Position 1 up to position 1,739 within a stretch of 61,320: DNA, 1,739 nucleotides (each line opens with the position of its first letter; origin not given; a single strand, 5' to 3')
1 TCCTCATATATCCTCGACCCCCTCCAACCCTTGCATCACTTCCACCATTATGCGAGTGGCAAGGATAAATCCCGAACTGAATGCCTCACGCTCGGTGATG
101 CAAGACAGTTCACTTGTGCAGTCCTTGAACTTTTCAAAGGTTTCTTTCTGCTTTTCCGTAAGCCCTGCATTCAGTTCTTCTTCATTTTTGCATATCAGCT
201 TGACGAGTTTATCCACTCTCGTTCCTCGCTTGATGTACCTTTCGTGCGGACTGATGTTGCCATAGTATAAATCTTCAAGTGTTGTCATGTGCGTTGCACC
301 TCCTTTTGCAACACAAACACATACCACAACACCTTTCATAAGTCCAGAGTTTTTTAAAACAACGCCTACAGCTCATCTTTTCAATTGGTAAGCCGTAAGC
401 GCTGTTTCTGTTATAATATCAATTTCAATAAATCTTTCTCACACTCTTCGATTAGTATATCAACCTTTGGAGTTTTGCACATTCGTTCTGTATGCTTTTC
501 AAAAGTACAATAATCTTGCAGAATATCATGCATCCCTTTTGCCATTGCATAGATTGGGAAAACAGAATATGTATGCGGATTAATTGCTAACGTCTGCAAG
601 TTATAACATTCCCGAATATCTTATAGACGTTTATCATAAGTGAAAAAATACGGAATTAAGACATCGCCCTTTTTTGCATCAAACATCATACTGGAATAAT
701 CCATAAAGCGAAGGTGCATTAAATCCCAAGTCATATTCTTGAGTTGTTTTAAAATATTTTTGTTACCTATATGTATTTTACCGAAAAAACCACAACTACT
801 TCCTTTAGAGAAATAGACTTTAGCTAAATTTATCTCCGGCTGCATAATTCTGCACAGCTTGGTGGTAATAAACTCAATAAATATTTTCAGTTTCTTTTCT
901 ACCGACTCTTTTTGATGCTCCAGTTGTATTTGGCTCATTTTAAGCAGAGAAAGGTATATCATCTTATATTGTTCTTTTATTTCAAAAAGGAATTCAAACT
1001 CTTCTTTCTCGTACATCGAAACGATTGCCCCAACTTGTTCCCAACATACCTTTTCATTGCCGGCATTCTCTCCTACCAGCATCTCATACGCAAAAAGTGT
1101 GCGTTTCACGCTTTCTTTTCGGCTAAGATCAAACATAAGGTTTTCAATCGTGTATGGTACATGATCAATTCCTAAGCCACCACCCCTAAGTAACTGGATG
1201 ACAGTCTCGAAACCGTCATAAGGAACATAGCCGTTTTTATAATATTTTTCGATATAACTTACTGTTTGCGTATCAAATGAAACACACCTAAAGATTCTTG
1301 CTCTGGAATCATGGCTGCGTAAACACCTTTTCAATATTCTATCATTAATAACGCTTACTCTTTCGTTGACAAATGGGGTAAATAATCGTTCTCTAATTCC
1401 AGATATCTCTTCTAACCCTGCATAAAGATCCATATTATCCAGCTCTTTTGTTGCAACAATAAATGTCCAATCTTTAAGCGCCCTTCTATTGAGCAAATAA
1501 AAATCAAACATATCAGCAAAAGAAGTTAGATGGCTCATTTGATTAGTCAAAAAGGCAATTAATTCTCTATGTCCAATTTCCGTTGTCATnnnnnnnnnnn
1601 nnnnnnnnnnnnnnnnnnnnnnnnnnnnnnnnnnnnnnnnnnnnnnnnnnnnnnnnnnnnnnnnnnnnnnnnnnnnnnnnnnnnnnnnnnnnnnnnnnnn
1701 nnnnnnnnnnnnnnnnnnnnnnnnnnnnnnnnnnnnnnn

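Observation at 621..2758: Compact three-gene operon of unrecognisable proteins (HEPN-like Rx4H, unknown, PIN-like motifs) in an R-M island: candidate undescribed defence system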

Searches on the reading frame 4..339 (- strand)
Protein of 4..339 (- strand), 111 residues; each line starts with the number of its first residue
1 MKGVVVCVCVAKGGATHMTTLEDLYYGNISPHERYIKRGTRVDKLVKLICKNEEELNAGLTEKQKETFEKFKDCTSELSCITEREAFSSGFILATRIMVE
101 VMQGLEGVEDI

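Call 3: search_protein_families(library=pfam, proteins=[window:4-339:-], max_evalue=1)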
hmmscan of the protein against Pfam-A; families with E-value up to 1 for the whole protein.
window:4-339:- (111 aa): 2 families
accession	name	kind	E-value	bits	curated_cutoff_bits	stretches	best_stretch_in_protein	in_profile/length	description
PF20648.2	DUF6809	-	4.2e-27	95.2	27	1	18-101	1-85/85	Family of unknown function (DUF6809)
PF16478.10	DUF5055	-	0.067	13.9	25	1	16-63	39-84/105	Domain of unknown function (DUF5055)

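Call 4: search_protein_families(library=padloc, proteins=[window:4-339:-], max_evalue=1)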
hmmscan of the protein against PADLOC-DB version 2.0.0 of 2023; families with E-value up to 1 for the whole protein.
window:4-339:- (111 aa): 0 families

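Call 5: search_protein_families(library=ncbifam, proteins=[window:4-339:-], max_evalue=1)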
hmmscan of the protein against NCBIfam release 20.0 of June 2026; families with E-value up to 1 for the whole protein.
window:4-339:- (111 aa): 2 families
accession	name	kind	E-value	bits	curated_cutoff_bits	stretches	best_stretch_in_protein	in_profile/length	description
TIGR00717.1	rpsA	equivalog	0.015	13.8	577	1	9-108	204-299/516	30S ribosomal protein S1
NF011967.0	PRK15439.1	equivalog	0.11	10.9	586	1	55-105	106-155/510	autoinducer 2 ABC transporter ATP-binding protein LsrA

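Call 6: search_protein_families(library=phrogs, proteins=[window:4-339:-], max_evalue=1)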
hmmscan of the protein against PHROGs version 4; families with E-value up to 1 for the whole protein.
window:4-339:- (111 aa): 3 families
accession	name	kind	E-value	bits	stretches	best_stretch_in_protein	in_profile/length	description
phrog_31566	-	unknown function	0.0091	16.9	1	44-75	13-43/75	-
phrog_12286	-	unknown function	0.034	15.7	1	45-87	5-51/74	-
phrog_17749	-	unknown function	0.17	13.3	1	49-76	28-56/74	-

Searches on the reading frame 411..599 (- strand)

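Call 3: search_protein_families(library=pfam, proteins=[window:411-599:-], max_evalue=1)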
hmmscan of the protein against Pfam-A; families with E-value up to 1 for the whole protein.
window:411-599:- (62 aa): 1 family
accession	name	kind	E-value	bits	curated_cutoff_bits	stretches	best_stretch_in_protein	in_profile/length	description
PF03711.20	OKR_DC_1_C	-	0.14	12.9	24.2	1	6-57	7-58/132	Orn/Lys/Arg decarboxylase, C-terminal domain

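Call 4: search_protein_families(library=padloc, proteins=[window:411-599:-], max_evalue=1)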
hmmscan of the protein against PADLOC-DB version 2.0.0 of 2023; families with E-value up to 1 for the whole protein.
window:411-599:- (62 aa): 0 families

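Call 5: search_protein_families(library=ncbifam, proteins=[window:411-599:-], max_evalue=1)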
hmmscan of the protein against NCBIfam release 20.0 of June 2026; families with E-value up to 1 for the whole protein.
window:411-599:- (62 aa): 0 families

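Call 6: search_protein_families(library=phrogs, proteins=[window:411-599:-], max_evalue=1)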
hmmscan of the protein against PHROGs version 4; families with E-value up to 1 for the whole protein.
window:411-599:- (62 aa): 0 families

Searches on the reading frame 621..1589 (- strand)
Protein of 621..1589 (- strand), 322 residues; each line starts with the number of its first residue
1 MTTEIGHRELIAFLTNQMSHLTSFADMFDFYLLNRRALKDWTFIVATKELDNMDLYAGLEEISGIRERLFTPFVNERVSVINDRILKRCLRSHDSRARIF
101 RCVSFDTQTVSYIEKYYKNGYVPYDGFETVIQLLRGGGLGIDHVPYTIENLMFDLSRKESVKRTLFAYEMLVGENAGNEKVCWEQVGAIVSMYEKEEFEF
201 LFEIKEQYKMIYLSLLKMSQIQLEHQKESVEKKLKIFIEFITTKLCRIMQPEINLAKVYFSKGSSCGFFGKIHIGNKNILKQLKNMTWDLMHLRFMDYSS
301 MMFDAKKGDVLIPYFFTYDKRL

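Call 3: search_protein_families(library=pfam, proteins=[window:621-1589:-], max_evalue=1)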
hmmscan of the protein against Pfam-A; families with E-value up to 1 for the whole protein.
window:621-1589:- (322 aa): 1 family
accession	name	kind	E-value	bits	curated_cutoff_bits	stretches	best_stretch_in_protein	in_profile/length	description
PF24954.1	DUF7763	-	0.16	12.7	27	1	283-317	25-59/77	Domain of unknown function (DUF7763)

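Call 4: search_protein_families(library=padloc, proteins=[window:621-1589:-], max_evalue=1)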
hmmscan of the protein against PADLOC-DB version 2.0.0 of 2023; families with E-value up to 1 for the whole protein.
window:621-1589:- (322 aa): 0 families

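Call 5: search_protein_families(library=ncbifam, proteins=[window:621-1589:-], max_evalue=1)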
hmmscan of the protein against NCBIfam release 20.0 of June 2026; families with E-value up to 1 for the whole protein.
window:621-1589:- (322 aa): 0 families

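Call 6: search_protein_families(library=phrogs, proteins=[window:621-1589:-], max_evalue=1)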
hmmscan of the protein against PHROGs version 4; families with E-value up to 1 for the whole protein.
window:621-1589:- (322 aa): 0 families

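Call 8: search_solved_structures(query=window:621-1589:-, max_evalue=10)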
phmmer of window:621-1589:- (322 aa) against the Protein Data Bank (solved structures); distinct sequences matched with E-value up to 10: 0.

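Call 11: find_encoding_contigs(protein=window:621-1589:-, flank=10000, max_places=10)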
Protein window:621-1589:- (322 aa): no gene with exactly this product is on record in the collection.
